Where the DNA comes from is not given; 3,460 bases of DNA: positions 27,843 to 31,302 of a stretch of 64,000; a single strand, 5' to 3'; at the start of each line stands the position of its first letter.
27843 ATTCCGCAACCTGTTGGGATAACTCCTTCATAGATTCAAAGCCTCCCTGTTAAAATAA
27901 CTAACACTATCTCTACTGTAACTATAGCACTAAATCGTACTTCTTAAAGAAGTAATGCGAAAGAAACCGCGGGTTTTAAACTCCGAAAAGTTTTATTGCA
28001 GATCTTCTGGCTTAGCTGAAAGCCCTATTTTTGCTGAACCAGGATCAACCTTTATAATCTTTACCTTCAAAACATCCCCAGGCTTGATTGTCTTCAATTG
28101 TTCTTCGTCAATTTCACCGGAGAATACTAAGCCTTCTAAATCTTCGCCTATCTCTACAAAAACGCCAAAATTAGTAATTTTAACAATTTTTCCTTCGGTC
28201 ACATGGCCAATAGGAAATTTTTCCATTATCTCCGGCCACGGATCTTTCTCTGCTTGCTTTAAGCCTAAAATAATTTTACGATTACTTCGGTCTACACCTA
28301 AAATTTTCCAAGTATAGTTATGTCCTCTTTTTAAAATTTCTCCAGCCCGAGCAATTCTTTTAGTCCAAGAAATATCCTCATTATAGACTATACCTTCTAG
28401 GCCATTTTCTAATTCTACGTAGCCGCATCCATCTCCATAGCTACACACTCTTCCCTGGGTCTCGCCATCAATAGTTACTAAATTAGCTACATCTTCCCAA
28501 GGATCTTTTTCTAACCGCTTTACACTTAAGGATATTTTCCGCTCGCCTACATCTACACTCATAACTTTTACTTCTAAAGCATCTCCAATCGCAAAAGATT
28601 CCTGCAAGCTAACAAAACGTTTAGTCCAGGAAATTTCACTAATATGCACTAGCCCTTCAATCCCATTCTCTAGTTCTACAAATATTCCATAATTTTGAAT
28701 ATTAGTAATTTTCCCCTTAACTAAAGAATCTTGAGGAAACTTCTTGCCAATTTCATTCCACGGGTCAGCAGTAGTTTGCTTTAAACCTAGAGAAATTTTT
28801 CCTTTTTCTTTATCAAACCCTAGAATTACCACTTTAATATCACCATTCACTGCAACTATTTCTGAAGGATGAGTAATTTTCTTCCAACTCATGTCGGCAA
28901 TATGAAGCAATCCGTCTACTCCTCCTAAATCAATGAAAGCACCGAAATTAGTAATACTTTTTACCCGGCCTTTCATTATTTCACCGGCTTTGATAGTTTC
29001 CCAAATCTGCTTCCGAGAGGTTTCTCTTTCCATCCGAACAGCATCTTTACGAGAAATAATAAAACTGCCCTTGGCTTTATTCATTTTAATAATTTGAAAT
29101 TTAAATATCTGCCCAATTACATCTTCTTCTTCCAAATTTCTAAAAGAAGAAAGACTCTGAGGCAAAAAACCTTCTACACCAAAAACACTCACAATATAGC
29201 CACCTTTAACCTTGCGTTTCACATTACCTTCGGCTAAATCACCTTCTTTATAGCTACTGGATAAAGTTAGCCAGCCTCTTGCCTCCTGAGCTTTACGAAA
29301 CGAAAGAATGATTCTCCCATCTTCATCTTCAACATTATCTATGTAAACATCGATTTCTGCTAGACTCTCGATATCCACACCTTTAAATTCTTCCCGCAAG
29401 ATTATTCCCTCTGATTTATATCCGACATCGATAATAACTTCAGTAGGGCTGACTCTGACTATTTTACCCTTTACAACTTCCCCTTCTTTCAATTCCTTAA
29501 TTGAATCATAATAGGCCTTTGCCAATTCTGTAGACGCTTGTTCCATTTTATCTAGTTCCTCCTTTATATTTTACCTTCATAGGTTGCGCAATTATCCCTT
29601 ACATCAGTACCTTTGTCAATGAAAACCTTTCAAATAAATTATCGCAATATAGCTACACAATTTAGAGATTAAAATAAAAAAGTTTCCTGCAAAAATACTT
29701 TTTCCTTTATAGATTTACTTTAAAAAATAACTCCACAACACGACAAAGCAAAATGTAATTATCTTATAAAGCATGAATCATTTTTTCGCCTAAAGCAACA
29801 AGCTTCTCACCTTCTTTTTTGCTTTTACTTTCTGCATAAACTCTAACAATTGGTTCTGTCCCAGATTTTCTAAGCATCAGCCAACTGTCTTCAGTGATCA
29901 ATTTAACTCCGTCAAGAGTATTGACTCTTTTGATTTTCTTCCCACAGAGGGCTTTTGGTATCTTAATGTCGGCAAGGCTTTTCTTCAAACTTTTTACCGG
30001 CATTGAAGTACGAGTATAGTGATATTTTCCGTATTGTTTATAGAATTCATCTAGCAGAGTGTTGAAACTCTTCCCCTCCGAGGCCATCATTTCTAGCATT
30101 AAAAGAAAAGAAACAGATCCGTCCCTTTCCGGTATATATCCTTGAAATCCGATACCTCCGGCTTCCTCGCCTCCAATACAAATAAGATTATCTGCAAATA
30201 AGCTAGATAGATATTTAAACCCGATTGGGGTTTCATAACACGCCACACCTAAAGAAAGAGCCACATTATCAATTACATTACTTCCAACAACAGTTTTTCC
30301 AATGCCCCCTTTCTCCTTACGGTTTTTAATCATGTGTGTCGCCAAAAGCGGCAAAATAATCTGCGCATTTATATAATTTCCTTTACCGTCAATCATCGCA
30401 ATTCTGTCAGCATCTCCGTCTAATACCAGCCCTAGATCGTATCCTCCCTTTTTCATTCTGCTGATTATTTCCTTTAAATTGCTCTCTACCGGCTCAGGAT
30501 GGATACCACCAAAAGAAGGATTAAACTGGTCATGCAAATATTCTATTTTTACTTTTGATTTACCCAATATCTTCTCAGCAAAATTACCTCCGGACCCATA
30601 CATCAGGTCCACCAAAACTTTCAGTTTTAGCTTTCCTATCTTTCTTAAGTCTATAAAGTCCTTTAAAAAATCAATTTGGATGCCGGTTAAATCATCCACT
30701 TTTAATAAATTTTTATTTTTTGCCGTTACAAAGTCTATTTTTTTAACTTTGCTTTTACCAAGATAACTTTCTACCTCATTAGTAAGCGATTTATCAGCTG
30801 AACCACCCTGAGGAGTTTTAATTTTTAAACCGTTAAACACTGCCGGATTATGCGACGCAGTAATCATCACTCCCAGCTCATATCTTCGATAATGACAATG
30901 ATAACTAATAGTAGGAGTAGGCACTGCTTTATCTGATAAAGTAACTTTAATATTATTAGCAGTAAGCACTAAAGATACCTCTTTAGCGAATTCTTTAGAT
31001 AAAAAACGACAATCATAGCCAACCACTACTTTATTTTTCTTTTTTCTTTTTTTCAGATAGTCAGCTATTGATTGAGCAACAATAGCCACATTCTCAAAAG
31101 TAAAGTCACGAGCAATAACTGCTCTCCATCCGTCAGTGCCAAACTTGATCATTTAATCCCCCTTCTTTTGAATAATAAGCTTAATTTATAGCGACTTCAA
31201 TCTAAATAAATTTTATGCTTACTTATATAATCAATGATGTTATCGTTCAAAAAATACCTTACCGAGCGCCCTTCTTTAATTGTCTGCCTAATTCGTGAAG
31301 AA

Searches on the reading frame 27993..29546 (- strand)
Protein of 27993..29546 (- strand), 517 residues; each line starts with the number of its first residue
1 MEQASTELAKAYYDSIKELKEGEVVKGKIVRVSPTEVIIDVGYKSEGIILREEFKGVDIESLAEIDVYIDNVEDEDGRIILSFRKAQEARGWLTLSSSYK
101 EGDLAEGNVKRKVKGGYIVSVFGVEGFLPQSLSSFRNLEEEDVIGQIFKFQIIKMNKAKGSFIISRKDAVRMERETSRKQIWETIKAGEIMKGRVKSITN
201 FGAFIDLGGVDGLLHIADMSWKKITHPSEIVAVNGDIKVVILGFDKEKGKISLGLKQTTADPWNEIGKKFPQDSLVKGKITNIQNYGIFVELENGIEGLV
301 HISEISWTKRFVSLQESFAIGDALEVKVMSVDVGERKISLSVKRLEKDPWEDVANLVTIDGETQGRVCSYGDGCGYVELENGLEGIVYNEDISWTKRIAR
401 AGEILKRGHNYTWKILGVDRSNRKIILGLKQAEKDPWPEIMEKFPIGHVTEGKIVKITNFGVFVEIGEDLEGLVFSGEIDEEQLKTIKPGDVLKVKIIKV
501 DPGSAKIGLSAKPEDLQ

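Call 57: search_protein_families(library=pfam, proteins=[window:27993-29546:-], max_evalue=0.00001)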
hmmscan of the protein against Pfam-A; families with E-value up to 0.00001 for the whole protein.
window:27993-29546:- (517 aa): 5 families
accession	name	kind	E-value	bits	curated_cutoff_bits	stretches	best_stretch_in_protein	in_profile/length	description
PF00575.29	S1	-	1.5e-77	256.4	22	5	186-256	3-74/74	S1 RNA binding domain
PF23459.1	S1_RRP5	-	7.6e-20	71.7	27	0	273-342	4-72/72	RRP5 S1 domain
PF21710.3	Spt6_S1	-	1.2e-11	45.2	27.5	0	268-343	12-87/91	Spt6, S1/OB domain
PF13509.12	S1_2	-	2.2e-07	31.3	21.8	0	446-495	1-46/61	S1 domain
PF25522.1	OB_cyt-4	-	1.6e-06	28.9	27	0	481-507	46-71/77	Mitochondrial protein cyt-4, OB-fold domain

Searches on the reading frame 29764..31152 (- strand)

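Call 57: search_protein_families(library=pfam, proteins=[window:29764-31152:-], max_evalue=0.00001)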
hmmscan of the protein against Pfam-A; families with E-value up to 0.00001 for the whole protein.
window:29764-31152:- (462 aa): 4 families
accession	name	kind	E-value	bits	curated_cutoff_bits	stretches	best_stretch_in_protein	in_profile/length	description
PF02878.22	PGM_PMM_I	-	7.8e-38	129.7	22.5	1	2-133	2-133/138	Phosphoglucomutase/phosphomannomutase, alpha/beta/alpha domain I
PF02880.22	PGM_PMM_III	-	1.9e-23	83.2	20.7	1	266-374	5-115/115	Phosphoglucomutase/phosphomannomutase, alpha/beta/alpha domain III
PF02879.22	PGM_PMM_II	-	3.1e-22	79.5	29.3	1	160-258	4-103/103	Phosphoglucomutase/phosphomannomutase, alpha/beta/alpha domain II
PF00408.26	PGM_PMM_IV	-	1.2e-09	38.5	23.1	1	402-452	21-62/68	Phosphoglucomutase/phosphomannomutase, C-terminal domain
